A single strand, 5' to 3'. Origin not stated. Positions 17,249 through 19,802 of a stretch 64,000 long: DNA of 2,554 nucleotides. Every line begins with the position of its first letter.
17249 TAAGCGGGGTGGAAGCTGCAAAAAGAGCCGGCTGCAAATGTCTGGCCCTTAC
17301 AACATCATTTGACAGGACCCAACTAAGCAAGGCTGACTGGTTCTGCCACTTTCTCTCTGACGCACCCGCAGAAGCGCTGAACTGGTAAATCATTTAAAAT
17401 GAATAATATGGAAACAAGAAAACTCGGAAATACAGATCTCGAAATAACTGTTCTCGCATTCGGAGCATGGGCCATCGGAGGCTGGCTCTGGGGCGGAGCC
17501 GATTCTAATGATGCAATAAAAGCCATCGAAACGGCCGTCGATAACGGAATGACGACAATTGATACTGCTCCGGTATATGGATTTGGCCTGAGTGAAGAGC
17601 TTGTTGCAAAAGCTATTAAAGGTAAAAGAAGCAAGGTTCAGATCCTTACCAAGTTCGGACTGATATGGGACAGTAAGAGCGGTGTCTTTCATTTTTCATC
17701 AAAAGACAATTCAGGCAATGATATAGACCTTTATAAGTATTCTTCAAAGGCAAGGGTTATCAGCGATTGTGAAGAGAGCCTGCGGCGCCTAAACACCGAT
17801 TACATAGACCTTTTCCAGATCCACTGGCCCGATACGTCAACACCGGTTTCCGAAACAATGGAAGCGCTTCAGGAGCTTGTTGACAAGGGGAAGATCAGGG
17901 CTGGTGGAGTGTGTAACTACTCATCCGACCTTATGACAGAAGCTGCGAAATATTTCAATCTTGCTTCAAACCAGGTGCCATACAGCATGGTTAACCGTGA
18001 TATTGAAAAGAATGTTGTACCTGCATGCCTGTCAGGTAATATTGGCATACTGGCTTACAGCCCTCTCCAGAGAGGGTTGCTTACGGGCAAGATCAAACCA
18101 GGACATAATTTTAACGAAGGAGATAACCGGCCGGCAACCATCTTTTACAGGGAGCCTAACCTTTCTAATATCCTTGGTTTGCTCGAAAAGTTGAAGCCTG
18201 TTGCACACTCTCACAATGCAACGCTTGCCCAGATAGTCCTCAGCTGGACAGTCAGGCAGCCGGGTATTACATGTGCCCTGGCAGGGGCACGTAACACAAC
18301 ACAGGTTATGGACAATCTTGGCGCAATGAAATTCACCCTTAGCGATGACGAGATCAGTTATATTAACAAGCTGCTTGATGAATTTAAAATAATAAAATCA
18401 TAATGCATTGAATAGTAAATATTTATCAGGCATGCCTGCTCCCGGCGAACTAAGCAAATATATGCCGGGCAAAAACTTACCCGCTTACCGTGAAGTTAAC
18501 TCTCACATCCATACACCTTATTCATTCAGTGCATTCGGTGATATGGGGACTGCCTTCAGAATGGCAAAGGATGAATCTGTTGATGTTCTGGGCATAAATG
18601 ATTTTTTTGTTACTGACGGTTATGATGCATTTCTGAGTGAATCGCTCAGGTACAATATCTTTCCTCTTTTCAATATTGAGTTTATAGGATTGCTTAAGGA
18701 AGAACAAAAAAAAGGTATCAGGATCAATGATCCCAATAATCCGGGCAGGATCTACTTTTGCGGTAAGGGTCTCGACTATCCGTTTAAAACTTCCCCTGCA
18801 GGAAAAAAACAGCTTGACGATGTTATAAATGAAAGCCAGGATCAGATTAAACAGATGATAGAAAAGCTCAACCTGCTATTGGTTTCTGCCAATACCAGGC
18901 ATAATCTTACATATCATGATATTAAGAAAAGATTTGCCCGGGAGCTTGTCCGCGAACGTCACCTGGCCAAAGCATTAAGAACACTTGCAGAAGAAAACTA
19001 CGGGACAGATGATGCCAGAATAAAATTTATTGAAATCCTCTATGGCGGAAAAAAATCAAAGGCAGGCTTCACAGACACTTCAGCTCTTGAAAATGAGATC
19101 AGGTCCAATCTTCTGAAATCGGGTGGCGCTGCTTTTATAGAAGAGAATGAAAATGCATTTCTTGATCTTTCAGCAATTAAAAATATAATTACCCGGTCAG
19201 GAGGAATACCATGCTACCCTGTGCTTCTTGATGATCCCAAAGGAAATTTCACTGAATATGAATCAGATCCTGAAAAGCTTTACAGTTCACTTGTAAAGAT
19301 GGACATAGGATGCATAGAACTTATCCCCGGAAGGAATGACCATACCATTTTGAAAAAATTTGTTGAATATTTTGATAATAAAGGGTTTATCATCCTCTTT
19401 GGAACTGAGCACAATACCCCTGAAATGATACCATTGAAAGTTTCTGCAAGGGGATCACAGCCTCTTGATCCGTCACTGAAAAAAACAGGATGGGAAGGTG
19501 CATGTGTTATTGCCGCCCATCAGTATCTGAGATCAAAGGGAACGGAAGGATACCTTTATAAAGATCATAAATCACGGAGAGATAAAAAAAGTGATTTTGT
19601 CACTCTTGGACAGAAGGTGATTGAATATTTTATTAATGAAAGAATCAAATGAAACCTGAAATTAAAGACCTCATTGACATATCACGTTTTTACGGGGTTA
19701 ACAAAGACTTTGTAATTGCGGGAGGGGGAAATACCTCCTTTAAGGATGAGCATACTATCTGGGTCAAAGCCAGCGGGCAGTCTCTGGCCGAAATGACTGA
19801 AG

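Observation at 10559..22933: A lipoyl-E2 and a fused E1 alpha-beta dehydrogenase lead a nine-gene sugar-phosphate operon under a divergent GntR regulator, with no E3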

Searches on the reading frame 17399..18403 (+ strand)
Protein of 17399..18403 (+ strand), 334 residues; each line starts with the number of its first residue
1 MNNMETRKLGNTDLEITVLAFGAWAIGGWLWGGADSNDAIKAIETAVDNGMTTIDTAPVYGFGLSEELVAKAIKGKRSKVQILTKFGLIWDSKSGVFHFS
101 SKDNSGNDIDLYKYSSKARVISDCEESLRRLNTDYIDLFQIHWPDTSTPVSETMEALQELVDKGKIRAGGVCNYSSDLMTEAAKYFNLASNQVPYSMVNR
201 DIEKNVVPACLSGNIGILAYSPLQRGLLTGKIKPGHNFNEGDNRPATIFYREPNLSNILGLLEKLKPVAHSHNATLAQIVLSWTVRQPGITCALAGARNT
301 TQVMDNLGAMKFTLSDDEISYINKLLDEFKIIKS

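Call 3: search_protein_families(library=pfam, proteins=[window:17399-18403:+])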
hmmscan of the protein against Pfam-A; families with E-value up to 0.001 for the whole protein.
window:17399-18403:+ (334 aa): 1 family
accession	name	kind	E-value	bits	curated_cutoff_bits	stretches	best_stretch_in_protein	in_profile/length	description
PF00248.27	Aldo_ket_red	-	2.3e-76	257.1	24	1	19-326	2-290/291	Aldo/keto reductase family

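Call 4: search_protein_families(library=ncbifam, proteins=[window:17399-18403:+])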
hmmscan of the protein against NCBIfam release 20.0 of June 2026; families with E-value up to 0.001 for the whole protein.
window:17399-18403:+ (334 aa): 7 families
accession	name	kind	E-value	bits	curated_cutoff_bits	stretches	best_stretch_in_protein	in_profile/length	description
NF049922.1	MethglyxlRedYdjG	equivalog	5.7e-73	245.8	550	1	4-328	1-323/326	NADH-dependent methylglyoxal reductase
NF007912.0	PRK10625.1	equivalog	3.6e-27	95.6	415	1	7-325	4-337/346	NADP(H)-dependent aldo-keto reductase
NF007388.0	PRK09912.1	subfamily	1.2e-25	90.1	448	1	2-326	11-332/346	L-glyceraldehyde 3-phosphate reductase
TIGR01293.1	Kv_beta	subfamily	6.2e-23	81.3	365.4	1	4-316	1-309/319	voltage-dependent potassium channel subunit beta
NF008377.0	PRK11172.1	equivalog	1.5e-21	76.9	327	2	116-224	71-182/267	2,5-didehydrogluconate reductase DkgB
NF007695.0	PRK10376.1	subfamily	1.8e-21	76.5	280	1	11-206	12-199/290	oxidoreductase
NF008598.0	PRK11565.1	equivalog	3.2e-16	59.2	425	1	119-177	84-143/275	2,5-didehydrogluconate reductase DkgA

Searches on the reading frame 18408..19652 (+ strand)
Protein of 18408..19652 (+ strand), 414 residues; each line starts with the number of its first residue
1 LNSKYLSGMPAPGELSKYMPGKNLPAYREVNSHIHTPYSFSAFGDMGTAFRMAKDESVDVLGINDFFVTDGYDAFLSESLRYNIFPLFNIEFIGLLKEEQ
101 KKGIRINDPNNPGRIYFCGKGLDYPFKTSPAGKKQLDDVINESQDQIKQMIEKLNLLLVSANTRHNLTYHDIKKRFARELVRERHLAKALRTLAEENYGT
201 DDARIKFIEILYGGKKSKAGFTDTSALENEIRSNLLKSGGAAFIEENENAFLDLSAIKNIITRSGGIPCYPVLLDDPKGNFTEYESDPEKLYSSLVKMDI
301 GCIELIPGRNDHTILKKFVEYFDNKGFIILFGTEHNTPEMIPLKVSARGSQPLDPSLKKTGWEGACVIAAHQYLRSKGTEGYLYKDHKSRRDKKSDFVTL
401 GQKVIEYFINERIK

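Call 3: search_protein_families(library=pfam, proteins=[window:18408-19652:+])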
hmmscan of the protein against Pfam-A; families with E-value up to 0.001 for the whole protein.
window:18408-19652:+ (414 aa): 0 families

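Call 4: search_protein_families(library=ncbifam, proteins=[window:18408-19652:+])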
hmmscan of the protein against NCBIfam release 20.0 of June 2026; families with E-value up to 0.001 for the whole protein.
window:18408-19652:+ (414 aa): 1 family
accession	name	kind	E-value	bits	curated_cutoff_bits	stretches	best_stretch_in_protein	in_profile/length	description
NF045780.1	TrlF_fam_ATP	equivalog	0.00099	17.9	350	0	33-92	11-81/944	TrlF family AAA-like ATPase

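Call 14: search_solved_structures(query=window:18408-19652:+, max_evalue=1)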
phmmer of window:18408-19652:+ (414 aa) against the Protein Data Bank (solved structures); distinct sequences matched with E-value up to 1: 0.

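Call 18: find_homologous_proteins(query=window:18408-19652:+)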
Query window:18408-19652:+ (414 aa): 4877 proteins with E <= 0.001 among 8000 candidates; the best 120 are listed.
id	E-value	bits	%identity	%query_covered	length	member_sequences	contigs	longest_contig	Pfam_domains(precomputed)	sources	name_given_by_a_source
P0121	3.8e-274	927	100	98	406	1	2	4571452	-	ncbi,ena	-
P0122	3.0e-210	717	77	100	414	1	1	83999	-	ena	-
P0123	2.7e-195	667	73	98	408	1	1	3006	-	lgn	-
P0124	3.2e-192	657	71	98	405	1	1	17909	-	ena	-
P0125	3.6e-178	611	68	99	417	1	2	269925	-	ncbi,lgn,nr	ncbi:MAG: hypothetical protein LLG13_16570 [Bacteroidales bacterium]|nr:hypothetical protein [Bacter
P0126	3.7e-178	611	67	97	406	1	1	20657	-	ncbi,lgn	-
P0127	6.9e-178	610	67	99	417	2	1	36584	-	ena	-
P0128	2.8e-177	608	67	97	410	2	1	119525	-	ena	-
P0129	9.5e-177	606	66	97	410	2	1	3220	-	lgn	-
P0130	9.9e-177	606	68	95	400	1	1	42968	-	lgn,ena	-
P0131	1.6e-176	606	67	97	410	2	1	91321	-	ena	-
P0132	5.4e-176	604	67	97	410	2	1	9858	-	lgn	-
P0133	2.1e-175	602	66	98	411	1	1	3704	-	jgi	jgi:hypothetical protein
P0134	5.0e-175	601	66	98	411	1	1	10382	-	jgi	-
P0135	6.0e-175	600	65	99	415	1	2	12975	-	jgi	-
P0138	1.1e-174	600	66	98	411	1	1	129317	PF02811.27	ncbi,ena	-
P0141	1.4e-174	599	66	99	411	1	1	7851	PF02811.27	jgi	jgi:hypothetical protein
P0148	3.3e-174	598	66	98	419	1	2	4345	PF02811.27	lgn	-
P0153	9.1e-174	597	66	98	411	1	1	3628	PF02811.27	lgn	-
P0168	7.1e-173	594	66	99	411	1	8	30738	PF02811.27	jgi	jgi:hypothetical protein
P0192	1.7e-171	589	64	100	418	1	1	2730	PF02811.27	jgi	jgi:hypothetical protein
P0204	4.6e-171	588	65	99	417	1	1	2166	PF02811.27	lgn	-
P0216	1.3e-170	586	64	99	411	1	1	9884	PF02811.27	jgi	jgi:hypothetical protein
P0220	1.6e-170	586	64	99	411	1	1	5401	PF02811.27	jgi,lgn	jgi:hypothetical protein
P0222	1.7e-170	586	64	99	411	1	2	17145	PF02811.27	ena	-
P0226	1.9e-170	586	64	99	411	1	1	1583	PF02811.27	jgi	jgi:hypothetical protein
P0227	2.0e-170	586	65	99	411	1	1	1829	PF02811.27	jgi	jgi:hypothetical protein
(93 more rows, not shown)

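Call 26: predict_structure(alignment_id=A1)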
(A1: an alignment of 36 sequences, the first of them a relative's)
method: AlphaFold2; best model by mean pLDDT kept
length: 406 residues; sequences in the alignment: 36
mean_pLDDT: 82.6   pTM: 0.82
mean pLDDT of the five models: 82.6, 78.6, 77.9, 76.2, 75.2
residues with pLDDT >= 90: 149; 70-90: 196; 50-70: 47; < 50: 14
segments of 3 or more residues with pLDDT < 50: 29-34, 59-61
pLDDT, mean of each block of 10 residues (from residue 1): 81 83 75 59 91 74 74 91 76 73 75 66 69 80 94 88 87 83 94 94 91 84 84 76 75 85 77 75 90 87 85 95 74 76 88 97 89 89 93 93 71
secondary structure, 60 per line:
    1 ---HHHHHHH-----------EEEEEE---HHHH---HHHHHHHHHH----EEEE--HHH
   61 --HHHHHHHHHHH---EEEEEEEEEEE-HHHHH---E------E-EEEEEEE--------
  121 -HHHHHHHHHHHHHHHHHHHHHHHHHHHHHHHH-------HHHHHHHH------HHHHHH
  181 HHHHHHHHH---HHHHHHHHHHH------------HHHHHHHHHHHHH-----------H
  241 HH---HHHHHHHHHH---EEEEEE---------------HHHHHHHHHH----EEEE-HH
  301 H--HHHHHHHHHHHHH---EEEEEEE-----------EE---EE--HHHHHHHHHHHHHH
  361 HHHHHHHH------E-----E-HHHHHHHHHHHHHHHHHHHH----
elements in order: H4-10 E22-27 H31-34 H38-47 E52-55 H63-73 E77-87 H89-93 E106-112 H122-153 H161-168 H175-189 H193-203 H216-228 H246-255 E259-264 H280-289 E294-297 H304-316 E320-326 H347-368 H383-402

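Call 28: fold_search(model_id=the predicted structure, library=pdb)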
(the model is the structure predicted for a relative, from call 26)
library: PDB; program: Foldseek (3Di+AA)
matches with E <= 10: 691; with E <= 0.001: 4
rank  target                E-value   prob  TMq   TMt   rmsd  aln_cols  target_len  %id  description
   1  9etk                  2.6e-08  1.00  0.46  0.63   5.8       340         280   13  Crystal structure of Vibrio cholerae RNase AM (released 2024-09-11)
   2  3e0f                  3.2e-08  1.00  0.48  0.64   6.4       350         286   12  Crystal structure of a putative metal-dependent phosphoesterase (bad_1165) from bifidobacterium adolescentis atcc 15703  (released 2008-09-02)
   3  3o0f                  4.5e-08  1.00  0.47  0.63   6.6       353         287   11  Crystal structure of a putative metal-dependent phosphoesterase (BAD_1165) from bifidobacterium adolescentis atcc 15703  (released 2010-08-25)
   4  2yb1                  1.9e-07  1.00  0.49  0.66   5.3       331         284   15  Structure of an amidohydrolase from Chromobacterium violaceum (EFI target EFI-500202) with bound Mn, AMP and phosphate. (released 2011-03-16)
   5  4gx8_B                2.1e-03  0.89  0.26  0.31  17.2       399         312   11  Crystal structure of a DNA polymerase III alpha-epsilon chimera (released 2013-04-03)
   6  7ug9                  4.0e-03  1.00  0.35  0.64   7.9       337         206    8  Crystal structure of RNase AM PHP domain (released 2022-08-31)
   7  4gx8_A                5.3e-03  0.97  0.32  0.40  15.0       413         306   10  Crystal structure of a DNA polymerase III alpha-epsilon chimera (released 2013-04-03)
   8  4jom                  5.3e-03  0.90  0.28  0.14  16.4       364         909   11  Structure of E. coli Pol III 3mPHP mutant (released 2013-05-29)
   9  2hnh                  5.6e-03  0.94  0.28  0.14  15.4       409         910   11  Crystal structure of the catalytic alpha subunit of E. coli replicative DNA polymerase III (released 2006-09-19)
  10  4gx9_C                5.9e-03  0.66  0.17  0.21  19.2       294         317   12  Crystal structure of a DNA polymerase III alpha-epsilon chimera (released 2013-04-03)
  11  5fkv_A                6.6e-03  0.92  0.28  0.12  15.3       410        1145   11  cryo-EM structure of the E. coli replicative DNA polymerase complex bound to DNA (DNA polymerase III alpha, beta, epsi (released 2015-11-25)
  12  5fkw_A                1.1e-02  0.84  0.28  0.14  16.1       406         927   11  cryo-EM structure of the E. coli replicative DNA polymerase complex bound to DNA (DNA polymerase III alpha, beta, epsi (released 2015-11-25)
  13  5fku_A                1.2e-02  0.92  0.25  0.10  12.4       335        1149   11  cryo-EM structure of the E. coli replicative DNA polymerase complex in DNA free state (DNA polymerase III alpha, beta, (released 2015-11-25)
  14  2hqa                  1.3e-02  0.89  0.31  0.16  15.7       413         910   11  Crystal structure of the catalytic alpha subunit of E. Coli replicative DNA polymerase III (released 2006-09-19)
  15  5tr4_A                1.8e-02  0.08  0.11  0.06  24.0       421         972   11  Structure of Ubiquitin activating enzyme (Uba1) in complex with ubiquitin and TAK-243 (released 2017-11-01)
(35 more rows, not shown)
